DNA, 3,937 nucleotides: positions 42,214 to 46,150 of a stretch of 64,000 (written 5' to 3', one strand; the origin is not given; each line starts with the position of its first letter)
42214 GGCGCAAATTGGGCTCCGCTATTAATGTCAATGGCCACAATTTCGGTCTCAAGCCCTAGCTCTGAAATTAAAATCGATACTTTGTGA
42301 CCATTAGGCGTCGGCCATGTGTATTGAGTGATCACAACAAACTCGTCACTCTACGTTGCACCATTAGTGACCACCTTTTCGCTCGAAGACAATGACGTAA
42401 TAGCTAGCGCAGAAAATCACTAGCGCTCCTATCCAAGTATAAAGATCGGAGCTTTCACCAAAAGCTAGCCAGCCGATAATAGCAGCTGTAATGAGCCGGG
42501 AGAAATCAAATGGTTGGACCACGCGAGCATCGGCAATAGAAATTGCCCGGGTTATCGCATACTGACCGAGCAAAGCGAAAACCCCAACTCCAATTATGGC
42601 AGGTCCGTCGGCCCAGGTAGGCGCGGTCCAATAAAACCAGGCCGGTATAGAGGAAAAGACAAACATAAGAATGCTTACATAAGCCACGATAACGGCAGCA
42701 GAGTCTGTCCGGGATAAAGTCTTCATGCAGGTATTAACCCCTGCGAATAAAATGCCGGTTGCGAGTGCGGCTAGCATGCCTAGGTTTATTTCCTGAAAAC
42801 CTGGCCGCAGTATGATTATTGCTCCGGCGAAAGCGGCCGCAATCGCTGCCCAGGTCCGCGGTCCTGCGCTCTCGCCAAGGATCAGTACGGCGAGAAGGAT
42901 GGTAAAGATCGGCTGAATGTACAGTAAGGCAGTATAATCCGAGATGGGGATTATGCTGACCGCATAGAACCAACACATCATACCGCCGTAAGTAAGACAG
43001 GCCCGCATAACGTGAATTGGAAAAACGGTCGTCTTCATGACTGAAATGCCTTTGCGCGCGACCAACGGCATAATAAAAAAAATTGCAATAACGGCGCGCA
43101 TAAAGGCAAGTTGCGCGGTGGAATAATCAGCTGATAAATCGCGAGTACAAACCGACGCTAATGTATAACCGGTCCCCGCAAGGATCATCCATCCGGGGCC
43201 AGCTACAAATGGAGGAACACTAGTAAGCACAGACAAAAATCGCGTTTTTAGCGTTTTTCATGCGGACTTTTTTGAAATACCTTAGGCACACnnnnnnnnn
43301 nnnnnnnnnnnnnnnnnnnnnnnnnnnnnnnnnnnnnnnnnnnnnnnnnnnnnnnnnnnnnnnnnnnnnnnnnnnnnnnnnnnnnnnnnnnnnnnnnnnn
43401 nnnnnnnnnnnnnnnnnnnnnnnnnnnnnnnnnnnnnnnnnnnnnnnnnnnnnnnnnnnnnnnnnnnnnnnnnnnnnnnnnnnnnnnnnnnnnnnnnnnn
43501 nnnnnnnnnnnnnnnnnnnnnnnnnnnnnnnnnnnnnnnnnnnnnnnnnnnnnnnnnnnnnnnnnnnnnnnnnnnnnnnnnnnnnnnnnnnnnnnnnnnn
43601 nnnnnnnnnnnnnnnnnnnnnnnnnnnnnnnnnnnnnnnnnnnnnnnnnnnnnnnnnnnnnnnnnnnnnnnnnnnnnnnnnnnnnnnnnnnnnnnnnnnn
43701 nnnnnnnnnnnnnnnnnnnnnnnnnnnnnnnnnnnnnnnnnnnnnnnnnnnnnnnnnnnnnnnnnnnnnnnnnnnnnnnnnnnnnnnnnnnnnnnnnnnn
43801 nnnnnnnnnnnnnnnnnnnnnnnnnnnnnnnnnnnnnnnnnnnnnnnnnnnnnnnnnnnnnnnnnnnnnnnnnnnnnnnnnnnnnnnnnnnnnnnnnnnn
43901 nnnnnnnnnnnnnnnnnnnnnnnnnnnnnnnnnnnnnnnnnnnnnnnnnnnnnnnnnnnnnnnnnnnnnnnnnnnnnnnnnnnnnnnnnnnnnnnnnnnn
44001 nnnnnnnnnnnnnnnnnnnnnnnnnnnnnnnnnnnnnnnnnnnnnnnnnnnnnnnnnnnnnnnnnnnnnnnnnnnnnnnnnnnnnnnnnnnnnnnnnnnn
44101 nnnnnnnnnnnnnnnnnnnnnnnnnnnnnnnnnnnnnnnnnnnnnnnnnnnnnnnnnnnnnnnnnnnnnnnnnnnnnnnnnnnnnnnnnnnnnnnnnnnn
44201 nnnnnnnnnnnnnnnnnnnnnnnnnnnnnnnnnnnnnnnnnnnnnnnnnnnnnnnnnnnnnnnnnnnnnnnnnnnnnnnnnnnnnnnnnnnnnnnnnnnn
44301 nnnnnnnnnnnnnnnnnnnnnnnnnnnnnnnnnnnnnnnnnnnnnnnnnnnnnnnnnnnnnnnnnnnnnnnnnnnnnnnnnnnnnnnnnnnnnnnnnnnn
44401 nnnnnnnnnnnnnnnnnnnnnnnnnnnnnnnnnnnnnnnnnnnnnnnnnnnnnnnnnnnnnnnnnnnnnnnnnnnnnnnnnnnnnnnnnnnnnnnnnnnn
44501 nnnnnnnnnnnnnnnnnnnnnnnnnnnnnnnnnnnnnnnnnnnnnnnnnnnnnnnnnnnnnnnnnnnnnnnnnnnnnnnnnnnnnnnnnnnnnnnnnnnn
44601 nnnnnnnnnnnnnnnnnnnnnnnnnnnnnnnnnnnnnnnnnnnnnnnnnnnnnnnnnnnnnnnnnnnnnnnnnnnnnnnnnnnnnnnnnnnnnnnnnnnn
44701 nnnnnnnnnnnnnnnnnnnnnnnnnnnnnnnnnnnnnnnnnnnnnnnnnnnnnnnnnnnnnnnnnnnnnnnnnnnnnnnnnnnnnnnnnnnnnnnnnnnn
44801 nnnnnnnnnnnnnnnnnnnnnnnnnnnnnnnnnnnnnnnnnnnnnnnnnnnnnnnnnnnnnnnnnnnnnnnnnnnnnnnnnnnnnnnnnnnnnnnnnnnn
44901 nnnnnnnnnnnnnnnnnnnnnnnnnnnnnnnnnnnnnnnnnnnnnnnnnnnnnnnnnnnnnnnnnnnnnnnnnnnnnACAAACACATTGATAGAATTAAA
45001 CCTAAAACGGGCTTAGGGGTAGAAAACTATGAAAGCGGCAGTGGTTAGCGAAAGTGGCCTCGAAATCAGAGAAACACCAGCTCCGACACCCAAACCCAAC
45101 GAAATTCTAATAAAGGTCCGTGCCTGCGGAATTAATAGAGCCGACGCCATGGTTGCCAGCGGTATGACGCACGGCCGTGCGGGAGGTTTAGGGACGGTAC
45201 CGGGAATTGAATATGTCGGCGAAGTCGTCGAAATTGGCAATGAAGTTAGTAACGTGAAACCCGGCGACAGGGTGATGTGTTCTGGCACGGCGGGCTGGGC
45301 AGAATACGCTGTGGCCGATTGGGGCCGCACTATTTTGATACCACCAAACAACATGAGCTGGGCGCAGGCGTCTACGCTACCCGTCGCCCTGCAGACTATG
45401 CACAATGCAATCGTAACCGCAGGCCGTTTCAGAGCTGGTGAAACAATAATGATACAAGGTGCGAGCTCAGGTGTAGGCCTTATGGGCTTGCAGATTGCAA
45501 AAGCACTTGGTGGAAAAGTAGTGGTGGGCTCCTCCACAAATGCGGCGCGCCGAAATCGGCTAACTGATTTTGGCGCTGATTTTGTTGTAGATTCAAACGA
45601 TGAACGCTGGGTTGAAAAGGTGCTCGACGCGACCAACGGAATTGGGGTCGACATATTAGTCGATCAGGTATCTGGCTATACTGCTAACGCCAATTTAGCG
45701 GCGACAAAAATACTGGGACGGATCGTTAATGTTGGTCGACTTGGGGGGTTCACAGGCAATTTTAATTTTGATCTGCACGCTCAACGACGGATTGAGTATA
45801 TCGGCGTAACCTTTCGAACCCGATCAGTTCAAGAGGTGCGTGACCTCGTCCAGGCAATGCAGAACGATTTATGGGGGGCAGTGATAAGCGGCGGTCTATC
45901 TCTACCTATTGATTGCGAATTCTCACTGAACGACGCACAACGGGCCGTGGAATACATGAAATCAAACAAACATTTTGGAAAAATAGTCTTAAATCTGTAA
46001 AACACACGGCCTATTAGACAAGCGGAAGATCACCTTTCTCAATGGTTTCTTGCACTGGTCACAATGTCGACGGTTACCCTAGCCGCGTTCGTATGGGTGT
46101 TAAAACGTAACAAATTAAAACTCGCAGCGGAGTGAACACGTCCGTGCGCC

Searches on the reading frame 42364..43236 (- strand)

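Call 46: search_protein_families(library=pfam, proteins=[window:42364-43236:-])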
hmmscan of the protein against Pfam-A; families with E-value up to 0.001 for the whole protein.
window:42364-43236:- (290 aa): 2 families
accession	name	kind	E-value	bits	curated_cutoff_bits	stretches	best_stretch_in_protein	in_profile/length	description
PF00892.27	EamA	-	4.1e-29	102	28.2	2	15-143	5-134/135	EamA-like transporter family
PF03151.22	TPT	-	0.00053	19.9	30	1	39-205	35-201/291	Triose-phosphate Transporter family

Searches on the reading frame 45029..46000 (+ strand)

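Call 7: search_protein_families(library=pfam, proteins=[window:45029-46000:+])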
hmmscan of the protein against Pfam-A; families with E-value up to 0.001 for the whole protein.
window:45029-46000:+ (323 aa): 4 families
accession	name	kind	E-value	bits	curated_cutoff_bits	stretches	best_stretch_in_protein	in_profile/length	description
PF00107.32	ADH_zinc_N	-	6.2e-21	75.1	31.8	1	148-276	1-126/129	Zinc-binding dehydrogenase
PF13602.12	ADH_zinc_N_2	-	3.3e-16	60.9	27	1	181-321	1-134/134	Zinc-binding dehydrogenase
PF08240.17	ADH_N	-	8.3e-16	58.6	23.5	1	22-105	1-103/104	Alcohol dehydrogenase GroES-like domain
PF16884.10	ADH_N_2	-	0.00026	21.3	31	1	5-98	12-102/108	N-terminal domain of oxidoreductase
